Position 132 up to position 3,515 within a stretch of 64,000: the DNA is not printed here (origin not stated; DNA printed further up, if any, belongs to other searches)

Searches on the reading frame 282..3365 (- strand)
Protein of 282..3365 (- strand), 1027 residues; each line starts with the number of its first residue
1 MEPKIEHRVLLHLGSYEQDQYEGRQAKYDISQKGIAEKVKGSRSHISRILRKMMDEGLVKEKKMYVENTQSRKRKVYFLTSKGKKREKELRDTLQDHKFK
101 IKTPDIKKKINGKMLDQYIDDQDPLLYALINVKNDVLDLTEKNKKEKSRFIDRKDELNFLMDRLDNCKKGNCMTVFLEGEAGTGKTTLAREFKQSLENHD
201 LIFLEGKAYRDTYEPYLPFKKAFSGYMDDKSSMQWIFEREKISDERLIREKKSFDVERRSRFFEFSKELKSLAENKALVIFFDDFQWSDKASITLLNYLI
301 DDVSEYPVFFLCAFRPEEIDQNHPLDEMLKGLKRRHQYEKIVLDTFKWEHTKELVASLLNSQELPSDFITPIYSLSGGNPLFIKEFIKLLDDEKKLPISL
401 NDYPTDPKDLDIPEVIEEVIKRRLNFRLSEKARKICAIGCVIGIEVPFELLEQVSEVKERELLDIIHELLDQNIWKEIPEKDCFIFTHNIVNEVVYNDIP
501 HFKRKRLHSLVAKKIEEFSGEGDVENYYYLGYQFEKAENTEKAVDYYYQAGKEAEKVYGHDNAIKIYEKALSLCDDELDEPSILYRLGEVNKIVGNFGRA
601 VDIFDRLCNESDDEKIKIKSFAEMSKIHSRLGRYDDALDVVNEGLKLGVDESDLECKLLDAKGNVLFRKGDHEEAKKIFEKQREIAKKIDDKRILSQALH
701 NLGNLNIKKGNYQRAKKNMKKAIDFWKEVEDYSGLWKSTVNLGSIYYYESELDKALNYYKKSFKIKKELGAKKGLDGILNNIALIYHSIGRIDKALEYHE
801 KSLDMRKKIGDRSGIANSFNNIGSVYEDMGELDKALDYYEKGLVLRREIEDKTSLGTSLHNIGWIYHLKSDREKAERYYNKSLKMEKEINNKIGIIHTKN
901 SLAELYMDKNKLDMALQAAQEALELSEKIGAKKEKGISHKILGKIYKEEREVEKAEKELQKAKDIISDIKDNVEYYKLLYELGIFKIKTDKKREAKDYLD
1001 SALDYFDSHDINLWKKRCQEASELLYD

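Call 42: search_protein_families(library=pfam, proteins=[window:282-3365:-], max_evalue=0.00001)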
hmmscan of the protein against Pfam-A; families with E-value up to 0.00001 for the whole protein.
window:282-3365:- (1027 aa): 13 families
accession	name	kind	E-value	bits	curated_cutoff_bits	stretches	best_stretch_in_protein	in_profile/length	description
PF13424.12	TPR_12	-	3.4e-58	194.2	30.1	3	815-885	2-74/77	Tetratricopeptide repeat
PF07719.23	TPR_2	-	1.5e-38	128.2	27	0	697-723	2-28/34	Tetratricopeptide repeat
PF00515.34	TPR_1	-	3.4e-38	128.4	27.8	1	816-846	1-31/34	Tetratricopeptide repeat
PF13181.12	TPR_8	-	2.3e-34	115.1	25.7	0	817-843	2-28/34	Tetratricopeptide repeat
PF13374.12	TPR_10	-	5.3e-33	112.5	27.5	0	778-808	4-34/42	Tetratricopeptide repeat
PF13176.12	TPR_7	-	4.8e-29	98.4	27.9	0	779-812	2-35/36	Tetratricopeptide repeat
PF13191.12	AAA_16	-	6.2e-22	79.3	32.6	1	150-310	2-166/167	AAA ATPase domain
PF17874.7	TPR_MalT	-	6.5e-21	75.4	45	2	859-1011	43-196/336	MalT-like TPR region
PF13428.12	TPR_14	-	8e-16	57.4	23.5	0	624-658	7-41/44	Tetratricopeptide repeat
PF24885.1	TPR_NPHP3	-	1.3e-13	51.3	100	1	805-935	88-222/239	Nephrocystin-3 TPR domain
PF13431.12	TPR_17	-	2.6e-08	33.9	24.4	0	696-716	13-33/34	Tetratricopeptide repeat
PF13174.12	TPR_6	-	9e-08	32.7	26.3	0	526-550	2-26/33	Tetratricopeptide repeat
PF13432.12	TPR_16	-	1.2e-07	32.4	32.7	0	902-964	3-59/65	Tetratricopeptide repeat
